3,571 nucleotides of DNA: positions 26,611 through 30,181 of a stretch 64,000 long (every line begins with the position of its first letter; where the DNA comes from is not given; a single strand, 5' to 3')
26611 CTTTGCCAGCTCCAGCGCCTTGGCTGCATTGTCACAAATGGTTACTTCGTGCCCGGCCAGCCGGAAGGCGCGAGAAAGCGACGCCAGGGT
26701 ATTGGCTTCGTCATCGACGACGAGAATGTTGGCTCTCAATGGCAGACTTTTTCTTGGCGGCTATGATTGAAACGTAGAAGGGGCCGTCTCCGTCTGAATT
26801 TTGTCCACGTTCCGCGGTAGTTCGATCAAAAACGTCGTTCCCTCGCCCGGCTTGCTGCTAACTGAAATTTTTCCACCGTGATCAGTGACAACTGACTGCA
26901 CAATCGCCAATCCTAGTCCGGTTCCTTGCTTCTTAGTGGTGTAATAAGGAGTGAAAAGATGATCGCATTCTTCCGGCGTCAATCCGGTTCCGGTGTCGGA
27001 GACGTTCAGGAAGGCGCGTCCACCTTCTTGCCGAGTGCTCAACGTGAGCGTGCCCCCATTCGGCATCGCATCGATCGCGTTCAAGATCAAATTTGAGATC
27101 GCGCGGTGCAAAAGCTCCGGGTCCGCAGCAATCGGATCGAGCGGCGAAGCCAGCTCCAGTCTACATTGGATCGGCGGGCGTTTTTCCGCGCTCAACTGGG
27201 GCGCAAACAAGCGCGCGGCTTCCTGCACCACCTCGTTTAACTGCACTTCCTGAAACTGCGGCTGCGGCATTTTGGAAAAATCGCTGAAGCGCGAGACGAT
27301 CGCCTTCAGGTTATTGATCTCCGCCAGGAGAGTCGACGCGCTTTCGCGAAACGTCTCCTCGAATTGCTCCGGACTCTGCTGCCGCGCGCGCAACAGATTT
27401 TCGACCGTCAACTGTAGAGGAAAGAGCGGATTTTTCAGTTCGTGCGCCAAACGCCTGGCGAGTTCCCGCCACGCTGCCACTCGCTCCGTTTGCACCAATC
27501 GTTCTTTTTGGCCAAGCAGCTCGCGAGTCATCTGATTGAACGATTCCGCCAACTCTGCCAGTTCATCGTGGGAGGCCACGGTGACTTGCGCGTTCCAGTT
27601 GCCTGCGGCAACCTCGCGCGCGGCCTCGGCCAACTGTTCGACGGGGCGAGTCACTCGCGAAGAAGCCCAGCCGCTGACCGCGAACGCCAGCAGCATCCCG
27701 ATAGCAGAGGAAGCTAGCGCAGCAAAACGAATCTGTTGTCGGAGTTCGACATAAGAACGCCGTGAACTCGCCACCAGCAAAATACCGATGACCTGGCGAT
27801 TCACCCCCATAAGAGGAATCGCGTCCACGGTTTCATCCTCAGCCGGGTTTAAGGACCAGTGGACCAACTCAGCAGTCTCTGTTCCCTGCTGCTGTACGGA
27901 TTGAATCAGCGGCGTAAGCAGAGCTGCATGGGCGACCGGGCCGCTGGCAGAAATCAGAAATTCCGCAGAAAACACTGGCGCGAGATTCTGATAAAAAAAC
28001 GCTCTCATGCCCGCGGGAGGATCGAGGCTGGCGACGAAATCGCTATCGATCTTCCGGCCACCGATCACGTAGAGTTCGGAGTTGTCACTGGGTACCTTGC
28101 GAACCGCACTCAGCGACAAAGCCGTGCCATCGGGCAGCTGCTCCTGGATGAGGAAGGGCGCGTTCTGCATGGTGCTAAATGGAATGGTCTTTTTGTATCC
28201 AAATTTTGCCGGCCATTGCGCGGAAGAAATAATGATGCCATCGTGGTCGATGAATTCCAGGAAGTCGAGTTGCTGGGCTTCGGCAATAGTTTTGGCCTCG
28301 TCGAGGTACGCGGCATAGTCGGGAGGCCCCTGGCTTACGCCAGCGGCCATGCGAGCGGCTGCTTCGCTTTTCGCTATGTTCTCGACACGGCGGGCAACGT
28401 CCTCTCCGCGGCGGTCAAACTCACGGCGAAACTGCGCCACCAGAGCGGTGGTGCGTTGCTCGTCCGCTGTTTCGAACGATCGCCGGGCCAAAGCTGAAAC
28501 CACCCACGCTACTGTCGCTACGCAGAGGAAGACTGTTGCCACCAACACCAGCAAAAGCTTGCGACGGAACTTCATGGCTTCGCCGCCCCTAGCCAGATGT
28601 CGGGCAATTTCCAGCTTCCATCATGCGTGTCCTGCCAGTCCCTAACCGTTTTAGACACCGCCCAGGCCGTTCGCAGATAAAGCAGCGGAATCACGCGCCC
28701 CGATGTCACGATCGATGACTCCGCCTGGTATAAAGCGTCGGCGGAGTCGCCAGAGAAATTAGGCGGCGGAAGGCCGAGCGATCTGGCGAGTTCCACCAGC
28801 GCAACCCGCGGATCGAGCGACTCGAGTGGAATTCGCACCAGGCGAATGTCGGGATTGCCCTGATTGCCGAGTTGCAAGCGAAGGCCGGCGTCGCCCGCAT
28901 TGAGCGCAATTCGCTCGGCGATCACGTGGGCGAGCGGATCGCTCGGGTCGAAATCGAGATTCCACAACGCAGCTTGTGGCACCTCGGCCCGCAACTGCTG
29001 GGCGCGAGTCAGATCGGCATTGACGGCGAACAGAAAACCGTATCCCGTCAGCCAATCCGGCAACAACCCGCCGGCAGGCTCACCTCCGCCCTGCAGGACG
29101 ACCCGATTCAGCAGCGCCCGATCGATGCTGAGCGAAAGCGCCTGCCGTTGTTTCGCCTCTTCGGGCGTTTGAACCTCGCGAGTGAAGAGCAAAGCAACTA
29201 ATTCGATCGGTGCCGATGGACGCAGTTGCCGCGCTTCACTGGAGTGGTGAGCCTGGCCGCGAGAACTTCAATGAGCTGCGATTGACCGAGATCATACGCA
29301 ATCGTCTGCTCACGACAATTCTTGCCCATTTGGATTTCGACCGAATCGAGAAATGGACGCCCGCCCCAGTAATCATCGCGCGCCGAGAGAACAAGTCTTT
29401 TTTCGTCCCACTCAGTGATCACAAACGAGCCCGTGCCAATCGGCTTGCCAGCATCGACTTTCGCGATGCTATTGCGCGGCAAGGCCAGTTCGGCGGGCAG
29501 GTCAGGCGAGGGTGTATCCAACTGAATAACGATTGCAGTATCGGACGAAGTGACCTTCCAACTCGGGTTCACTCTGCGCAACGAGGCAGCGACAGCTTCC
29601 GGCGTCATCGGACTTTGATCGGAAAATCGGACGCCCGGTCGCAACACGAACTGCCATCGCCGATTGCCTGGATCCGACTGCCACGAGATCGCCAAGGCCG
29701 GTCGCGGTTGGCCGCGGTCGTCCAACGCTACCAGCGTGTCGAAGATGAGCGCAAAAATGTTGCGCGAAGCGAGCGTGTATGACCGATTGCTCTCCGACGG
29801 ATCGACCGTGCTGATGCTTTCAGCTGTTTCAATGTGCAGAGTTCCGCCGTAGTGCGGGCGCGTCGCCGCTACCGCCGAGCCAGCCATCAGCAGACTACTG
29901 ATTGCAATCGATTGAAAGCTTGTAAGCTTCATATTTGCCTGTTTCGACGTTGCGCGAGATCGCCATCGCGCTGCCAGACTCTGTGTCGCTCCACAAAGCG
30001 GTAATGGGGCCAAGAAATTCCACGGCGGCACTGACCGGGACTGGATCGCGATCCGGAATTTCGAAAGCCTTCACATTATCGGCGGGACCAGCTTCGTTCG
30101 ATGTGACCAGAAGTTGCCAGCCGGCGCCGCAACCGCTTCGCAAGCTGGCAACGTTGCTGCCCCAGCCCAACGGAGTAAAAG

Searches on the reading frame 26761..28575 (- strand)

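Call 43: search_protein_families(library=pfam, proteins=[window:26761-28575:-], max_evalue=0.01)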
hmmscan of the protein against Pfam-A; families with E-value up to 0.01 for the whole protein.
window:26761-28575:- (604 aa): 5 families
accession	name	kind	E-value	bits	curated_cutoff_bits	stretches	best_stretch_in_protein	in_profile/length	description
PF02518.31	HATPase_c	-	1.1e-28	100.4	26.4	1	485-588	2-109/111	Histidine kinase-, DNA gyrase B-, and HSP90-like ATPase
PF00672.30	HAMP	-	1.4e-15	57.8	25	1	303-353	1-51/53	HAMP domain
PF00512.31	HisKA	-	2.1e-09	37.7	26.9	1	369-437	2-64/66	His Kinase A (phospho-acceptor) domain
PF10090.15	HPTransfase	-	0.001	19.2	22.9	1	491-535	34-78/123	Histidine phosphotransferase C-terminal domain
PF14501.12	HATPase_c_5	-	0.0015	18.8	22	1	490-575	7-91/102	GHKL domain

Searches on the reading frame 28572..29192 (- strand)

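Call 43: search_protein_families(library=pfam, proteins=[window:28572-29192:-], max_evalue=0.01)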
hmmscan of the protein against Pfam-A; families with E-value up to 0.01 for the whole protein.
window:28572-29192:- (206 aa): 1 family
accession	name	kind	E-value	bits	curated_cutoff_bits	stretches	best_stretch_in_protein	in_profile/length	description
PF00496.27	SBP_bac_5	-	6.2e-07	29.3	32.4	1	13-75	216-280/368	Bacterial extracellular solute-binding proteins, family 5 Middle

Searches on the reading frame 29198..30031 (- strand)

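Call 11: search_protein_families(library=pfam, proteins=[window:29198-30031:-], max_evalue=0.001)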
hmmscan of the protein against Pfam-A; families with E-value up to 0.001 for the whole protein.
window:29198-30031:- (277 aa): 1 family
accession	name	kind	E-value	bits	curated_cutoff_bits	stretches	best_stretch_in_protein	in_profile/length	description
PF00496.27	SBP_bac_5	-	4.3e-24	85.8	32.4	1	109-243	2-163/368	Bacterial extracellular solute-binding proteins, family 5 Middle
